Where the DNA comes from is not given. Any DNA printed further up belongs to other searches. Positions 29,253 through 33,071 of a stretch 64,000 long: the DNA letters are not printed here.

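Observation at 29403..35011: Adjacent secreted haem-c/beta-propeller genes: a LamG-propeller-2xCxxCH giant plus a propeller-cytochrome c peroxidase fusion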

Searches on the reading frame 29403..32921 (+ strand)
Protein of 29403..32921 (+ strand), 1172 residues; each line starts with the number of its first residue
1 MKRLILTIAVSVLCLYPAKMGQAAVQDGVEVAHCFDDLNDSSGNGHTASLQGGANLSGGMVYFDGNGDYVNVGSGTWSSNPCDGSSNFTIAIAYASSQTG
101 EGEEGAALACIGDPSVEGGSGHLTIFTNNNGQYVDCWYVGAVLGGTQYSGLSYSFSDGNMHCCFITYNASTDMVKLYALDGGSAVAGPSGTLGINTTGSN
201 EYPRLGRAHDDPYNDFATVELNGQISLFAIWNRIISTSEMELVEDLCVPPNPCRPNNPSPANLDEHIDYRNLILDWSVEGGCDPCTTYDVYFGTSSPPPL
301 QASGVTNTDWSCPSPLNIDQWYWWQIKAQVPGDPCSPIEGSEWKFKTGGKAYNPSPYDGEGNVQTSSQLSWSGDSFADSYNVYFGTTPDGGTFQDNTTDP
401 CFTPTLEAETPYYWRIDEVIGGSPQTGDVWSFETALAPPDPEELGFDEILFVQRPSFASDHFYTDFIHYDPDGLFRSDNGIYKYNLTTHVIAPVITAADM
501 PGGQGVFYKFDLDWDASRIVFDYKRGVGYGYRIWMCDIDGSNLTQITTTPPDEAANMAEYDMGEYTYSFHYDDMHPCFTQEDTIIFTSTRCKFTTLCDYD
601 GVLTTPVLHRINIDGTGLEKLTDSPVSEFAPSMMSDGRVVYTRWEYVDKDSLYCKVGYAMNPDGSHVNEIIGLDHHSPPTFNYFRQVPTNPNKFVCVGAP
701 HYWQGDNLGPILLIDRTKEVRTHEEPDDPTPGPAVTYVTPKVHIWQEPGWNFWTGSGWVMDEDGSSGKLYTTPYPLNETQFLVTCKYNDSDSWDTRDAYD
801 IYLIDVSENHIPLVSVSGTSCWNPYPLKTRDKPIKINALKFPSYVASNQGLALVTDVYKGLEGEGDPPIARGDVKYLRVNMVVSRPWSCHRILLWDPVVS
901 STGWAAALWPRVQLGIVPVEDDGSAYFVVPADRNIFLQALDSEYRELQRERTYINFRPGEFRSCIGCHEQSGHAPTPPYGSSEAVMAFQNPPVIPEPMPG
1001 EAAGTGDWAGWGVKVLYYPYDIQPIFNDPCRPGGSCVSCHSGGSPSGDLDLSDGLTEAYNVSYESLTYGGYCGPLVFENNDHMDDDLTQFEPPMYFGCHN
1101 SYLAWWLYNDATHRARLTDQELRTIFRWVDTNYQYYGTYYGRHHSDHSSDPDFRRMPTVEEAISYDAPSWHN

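Call 3: search_protein_families(library=pfam, proteins=[window:29403-32921:+], max_evalue=0.1)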
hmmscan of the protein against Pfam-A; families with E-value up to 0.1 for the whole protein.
window:29403-32921:+ (1172 aa): 1 family
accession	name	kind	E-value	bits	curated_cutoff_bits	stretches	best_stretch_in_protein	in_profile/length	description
PF18582.6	HZS_alpha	-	4.2e-19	69.3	26.6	1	872-969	1-98/98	Hydrazine synthase alpha subunit middle domain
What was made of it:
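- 29403..32921 (+): Gene 1: HzsA-related (hydrazine synthase alpha-like) di-haem c protein with an N-terminal accessory arm, 1172 aa. Pfam HZS_alpha (call 3).
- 32016..32309 (+): HZS_alpha middle domain (aa 872-969), ending in the first haem site. Pfam PF18582 at 4.2e-19, profile positions 1-98 of 98 (call 3).
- Checked: HZS_alpha middle domain: met (Pfam 69 bits against a 26.6 cut-off, call 3).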

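Call 4: search_protein_families(library=ncbifam, proteins=[window:29403-32921:+], max_evalue=0.1)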
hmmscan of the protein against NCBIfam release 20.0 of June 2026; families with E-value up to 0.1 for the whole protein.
window:29403-32921:+ (1172 aa): 1 family
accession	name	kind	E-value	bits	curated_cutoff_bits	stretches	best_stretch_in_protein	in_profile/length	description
NF052339.1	hydrazine_alpha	equivalog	3.2e-12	45.2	800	2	910-971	526-587/804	hydrazine synthase subunit alpha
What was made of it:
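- NCBIfam hydrazine_alpha, hydrazine_BC, beta and gamma hits (call 4). NCBIfam equivalog cut-offs are missed by more than five-fold (call 4).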

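Call 6: search_solved_structures(query=window:29403-32918:+, max_evalue=1, show_alignments=2)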
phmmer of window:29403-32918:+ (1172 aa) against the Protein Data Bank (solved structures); distinct sequences matched with E-value up to 1: 1.
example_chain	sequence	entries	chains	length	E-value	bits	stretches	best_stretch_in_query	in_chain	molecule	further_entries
5c2v_A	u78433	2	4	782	2e-06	28.7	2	428-548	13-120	HYDRAZINE SYNTHASE ALPHA SUBUNIT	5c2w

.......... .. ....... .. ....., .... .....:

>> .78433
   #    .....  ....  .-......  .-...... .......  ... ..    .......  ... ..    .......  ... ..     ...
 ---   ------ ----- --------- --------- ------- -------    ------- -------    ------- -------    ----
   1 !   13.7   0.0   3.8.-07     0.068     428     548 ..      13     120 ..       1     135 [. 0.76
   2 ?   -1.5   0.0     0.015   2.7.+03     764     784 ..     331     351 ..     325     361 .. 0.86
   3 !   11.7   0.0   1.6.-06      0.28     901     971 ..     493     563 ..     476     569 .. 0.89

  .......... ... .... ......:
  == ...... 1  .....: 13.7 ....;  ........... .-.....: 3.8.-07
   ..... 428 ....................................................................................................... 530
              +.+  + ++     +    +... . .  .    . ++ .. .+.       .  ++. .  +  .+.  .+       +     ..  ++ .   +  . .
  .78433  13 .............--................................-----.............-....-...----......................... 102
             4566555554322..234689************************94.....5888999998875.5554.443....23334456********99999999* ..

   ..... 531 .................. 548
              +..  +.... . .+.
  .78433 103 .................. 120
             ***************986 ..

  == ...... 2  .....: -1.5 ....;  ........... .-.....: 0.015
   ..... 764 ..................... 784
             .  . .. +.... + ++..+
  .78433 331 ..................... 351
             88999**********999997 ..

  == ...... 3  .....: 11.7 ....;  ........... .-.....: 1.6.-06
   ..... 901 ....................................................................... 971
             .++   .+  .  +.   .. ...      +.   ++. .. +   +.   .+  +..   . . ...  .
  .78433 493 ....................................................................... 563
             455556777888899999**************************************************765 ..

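Call 15: find_homologous_proteins(query=window:29403-32918:+, max_evalue=0.00001)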
Query window:29403-32918:+ (1172 aa): 234 proteins with E <= 0.00001 among 8000 candidates; the best 120 are listed.
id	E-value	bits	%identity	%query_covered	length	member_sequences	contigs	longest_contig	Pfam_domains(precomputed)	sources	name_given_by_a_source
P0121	0.0e+0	2850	100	100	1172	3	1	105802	PF18582.7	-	-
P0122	0.0e+0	2084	75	100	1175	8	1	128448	PF18582.7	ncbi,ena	-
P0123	0.0e+0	2026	72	100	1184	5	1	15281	PF18582.7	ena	-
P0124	0.0e+0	1963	70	100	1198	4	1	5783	PF18582.7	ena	-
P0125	0.0e+0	1749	77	63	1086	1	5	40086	PF18582.7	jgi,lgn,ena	-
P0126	0.0e+0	1697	71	86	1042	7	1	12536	PF18582.7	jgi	jgi:hypothetical protein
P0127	0.0e+0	1662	73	67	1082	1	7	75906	PF18582.7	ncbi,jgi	ncbi:MAG: HzsA-related protein [Planctomycetota bacterium]|jgi:hypothetical protein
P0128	0.0e+0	1518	71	79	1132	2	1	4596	PF18582.7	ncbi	ncbi:MAG: HzsA-related protein [Planctomycetota bacterium]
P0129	1.2e-136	475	37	18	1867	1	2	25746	PF00688.25,PF21294.5,PF06848.18,PF27408.1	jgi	-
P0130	1.8e-119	418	36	19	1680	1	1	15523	PF13229.13,PF13385.14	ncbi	ncbi:MAG: LamG-like jellyroll fold domain-containing protein, partial [Planctomycetota bacterium]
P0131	2.8e-106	375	38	17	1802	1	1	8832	PF24517.3,PF00688.25,PF06848.18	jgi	jgi:hypothetical protein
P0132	5.8e-101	357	37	18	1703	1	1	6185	PF06848.18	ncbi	ncbi:MAG: DNRLRE domain-containing protein, partial [Planctomycetota bacterium]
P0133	5.0e-97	344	38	17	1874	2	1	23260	PF01796.24,PF24517.3,PF00688.25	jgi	-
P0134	6.1e-90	320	34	16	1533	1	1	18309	PF13205.13,PF25788.3,PF16656.12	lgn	-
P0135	1.0e-79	287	36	17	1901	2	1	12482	PF24517.3,PF00688.25,PF17829.8,PF06848.18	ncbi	ncbi:MAG: DNRLRE domain-containing protein [Planctomycetota bacterium]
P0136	2.5e-77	279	26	35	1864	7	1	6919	PF00354.25,PF13385.14,PF13540.13,PF02210.32,PF25390.2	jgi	jgi:alpha-tubulin suppressor-like RCC1 family protein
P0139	2.1e-62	229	39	16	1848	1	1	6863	PF13229.13,PF07953.21,PF13385.14,PF02210.32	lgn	-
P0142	8.2e-56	207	39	15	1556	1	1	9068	PF13385.14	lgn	-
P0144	3.8e-52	195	35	16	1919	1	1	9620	PF16655.13,PF17963.8,PF17892.8,PF13385.14,PF00149.34,PF17803.8,PF16656.12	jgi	jgi:hypothetical protein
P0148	1.2e-45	174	34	30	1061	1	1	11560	PF00754.32,PF13385.14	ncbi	-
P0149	1.3e-45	174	33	30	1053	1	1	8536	PF00754.32,PF13385.14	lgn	-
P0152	7.7e-44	168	32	30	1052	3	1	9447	PF00754.32,PF13385.14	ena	-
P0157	3.2e-42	162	33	30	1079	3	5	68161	PF00754.32,PF13385.14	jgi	-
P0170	8.8e-32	128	34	16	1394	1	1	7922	PF13385.14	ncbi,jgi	ncbi:MAG: LamG domain-containing protein [Planctomycetota bacterium]|jgi:hypothetical protein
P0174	7.5e-31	125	36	17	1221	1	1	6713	PF13385.14,PF00149.34,PF16656.12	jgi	-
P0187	4.1e-26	109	35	16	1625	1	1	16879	PF07953.21,PF00354.25,PF13385.14,PF02210.32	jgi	jgi:hypothetical protein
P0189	2.7e-23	100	32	17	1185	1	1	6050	PF00404.25,PF13385.14,PF07581.18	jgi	jgi:hypothetical protein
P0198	8.7e-21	91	33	15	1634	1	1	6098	PF13385.14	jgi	jgi:hypothetical protein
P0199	1.7e-20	90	28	42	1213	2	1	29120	PF13385.14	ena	-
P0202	2.3e-19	87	47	8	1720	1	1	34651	PF13385.14,PF02210.32,PF00054.31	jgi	-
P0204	4.6e-19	86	26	34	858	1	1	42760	PF07691.18,PF13385.14,PF25788.3,PF00041.28,PF16656.12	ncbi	-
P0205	4.7e-19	86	28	34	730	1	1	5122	PF13385.14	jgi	jgi:hypothetical protein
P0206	6.9e-19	85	28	37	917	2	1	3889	PF13385.14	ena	-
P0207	1.4e-18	84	34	16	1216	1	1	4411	PF13385.14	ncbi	ncbi:MAG: LamG domain-containing protein, partial [Planctomycetota bacterium]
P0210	3.5e-18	83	37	17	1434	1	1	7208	PF22825.3,PF07691.18,PF13385.14,PF02018.24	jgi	-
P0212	5.3e-18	82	27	37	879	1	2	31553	PF07691.18,PF13385.14,PF25788.3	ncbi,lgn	-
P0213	6.0e-18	82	26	37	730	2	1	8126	PF13385.14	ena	-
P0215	9.4e-18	81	33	16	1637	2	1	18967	PF26549.1,PF13385.14,PF07676.19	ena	-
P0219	2.0e-17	80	33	16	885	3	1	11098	PF13385.14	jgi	jgi:hypothetical protein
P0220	3.2e-17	80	27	38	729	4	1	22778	PF13385.14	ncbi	-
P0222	4.8e-17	79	41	7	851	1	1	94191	PF13385.14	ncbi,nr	ncbi:MAG TPA: LamG domain-containing protein, partial [Sedimentisphaerales bacterium]|nr:LamG domain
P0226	1.0e-16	78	29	38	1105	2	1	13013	PF13385.14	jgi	jgi:hypothetical protein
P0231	2.7e-16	76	26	38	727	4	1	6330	PF13385.14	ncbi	-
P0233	4.8e-16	76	26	38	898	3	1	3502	PF07691.18,PF10528.15,PF13385.14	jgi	jgi:hypothetical protein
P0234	5.5e-16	75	38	7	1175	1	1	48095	PF07691.18,PF13385.14,PF02210.32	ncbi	-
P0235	1.6e-15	74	37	11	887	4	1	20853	PF07691.18,PF13385.14,PF16656.12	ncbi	ncbi:MAG: PA14 domain-containing protein, partial [Planctomycetota bacterium]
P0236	1.8e-15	74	29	19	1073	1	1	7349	PF07691.18,PF10528.15,PF13385.14,PF25788.3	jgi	jgi:hypothetical protein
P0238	2.6e-15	73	33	19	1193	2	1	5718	PF13385.14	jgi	jgi:hypothetical protein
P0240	4.8e-15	72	34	9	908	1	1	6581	PF18582.7,PF07676.19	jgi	jgi:hydrazine synthase alpha subunit-like protein/WD40 repeat protein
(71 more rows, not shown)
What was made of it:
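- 30222..30446 (+): Fn3/Ig-like beta-sandwich module 1 (aa ~274-348; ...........WKFKT). Homologous stretches in other proteins carry fn3 or Pur_ac_phosph_N annotations (call 15).
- Tried and rejected: The first full-length homologue search with protein 1 was swamped by Fn3/LamG module hits (call 15).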

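Call 50: find_encoding_contigs(protein=P0121, flank=1000, max_places=3)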
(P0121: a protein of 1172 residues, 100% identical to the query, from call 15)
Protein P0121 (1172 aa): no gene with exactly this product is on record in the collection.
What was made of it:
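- Tried and rejected: find_encoding_contigs on protein 1: not on record under the 1172-aa form (call 50).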

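Call 53: predict_structure(alignment_id=A3)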
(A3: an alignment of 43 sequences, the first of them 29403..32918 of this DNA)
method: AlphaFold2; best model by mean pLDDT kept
length: 1172 residues; sequences in the alignment: 43
mean_pLDDT: 71.5   pTM: 0.64
mean pLDDT of the five models: 71.5, 68.9, 68.1, 67.4, 64.9
residues with pLDDT >= 90: 340; 70-90: 380; 50-70: 179; < 50: 273
segments of 3 or more residues with pLDDT < 50: 1-3, 17-39, 41-54, 56-68, 73-163, 165-252, 260-264, 334-336, 349-361, 363-374, 971-975
pLDDT, mean of each block of 10 residues (from residue 1): 67 58 32 45 43 45 45 40 35 34 32 30 32 27 22 24 42 40 30 27 22 24 32 42 34 52 51 57 66 69 59 63 74 56 58 40 46 58 82 78 65 78 76 69 92 89 70 87 95 98 95 97 91 97 95 84 71 94 93 75 85 95 84 94 82 84 87 80 94 93 79 89 71 89 85 88 93 95 94 93 92 93 96 82 70 86 78 93 77 67 66 93 92 90 92 84 69 48 79 92 90 89 90 81 84 89 89 79 67 89 93 89 93 76 82 84 80 72
secondary structure, 60 per line:
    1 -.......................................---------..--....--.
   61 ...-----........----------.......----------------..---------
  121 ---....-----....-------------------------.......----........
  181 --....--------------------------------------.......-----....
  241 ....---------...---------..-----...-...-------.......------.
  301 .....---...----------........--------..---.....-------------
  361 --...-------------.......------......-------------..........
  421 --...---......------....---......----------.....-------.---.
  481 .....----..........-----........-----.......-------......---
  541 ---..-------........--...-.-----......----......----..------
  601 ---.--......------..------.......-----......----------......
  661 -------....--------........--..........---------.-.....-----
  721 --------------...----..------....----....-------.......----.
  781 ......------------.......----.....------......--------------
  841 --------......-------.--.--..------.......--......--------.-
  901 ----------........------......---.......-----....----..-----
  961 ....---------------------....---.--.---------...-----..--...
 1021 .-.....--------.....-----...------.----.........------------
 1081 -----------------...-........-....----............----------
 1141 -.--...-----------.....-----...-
elements in order (helices of 4 or more, strands of 3 or more residues): H2-40 E54-57 E60-63 E69-76 E87-93 E124-127 E133-136 E162-168 E173-180 E183-186 E225-231 H237-244 E254-256 E273-275 E277-279 E287-293 E300-305 E309-311 E322-329 E343-347 E363-365 E379-385 E392-397 E411-420 E423-425 E429-434 H441-444 E448-453 H464-467 E480-485 E490-496 E505-512 E518-524 E532-537 H553-560 E573-578 E583-588 E607-612 E627-633 E639-644 E655-660 E668-671 E680-687 E690-699 E711-715 E735-737 E750-753 E758-761 E769-775 E780-786 E799-805 E810-814 E821-826 E849-854 E876-882 H887-890 E911-918 E925-930 E934-940 E946-949 E961-964 H986-989 H1018-1021 H1023-1027 H1036-1040 H1061-1068 H1102-1109 H1111-1114 H1119-1130 H1159-1163
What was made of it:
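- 29592..30119 (+): LamG/ConA-like jelly-roll candidate (aa ~64-239). The AlphaFold model is unreliable here, with pLDDT below 45 (call 53).
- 30222..30446 (+): Beta strands in the model (call 53).
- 30738..31982 (+): N-terminal beta-propeller of the HzsA-like core (aa ~446-860). Confident all-beta model (call 53).
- On Laminin_G_3 / ConA-like lectin fold (PF13385): Model pLDDT is 22-45 (call 53).
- Tried and rejected: LamG fold from the AlphaFold model: the region has pLDDT below 45 and is unusable (call 53).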
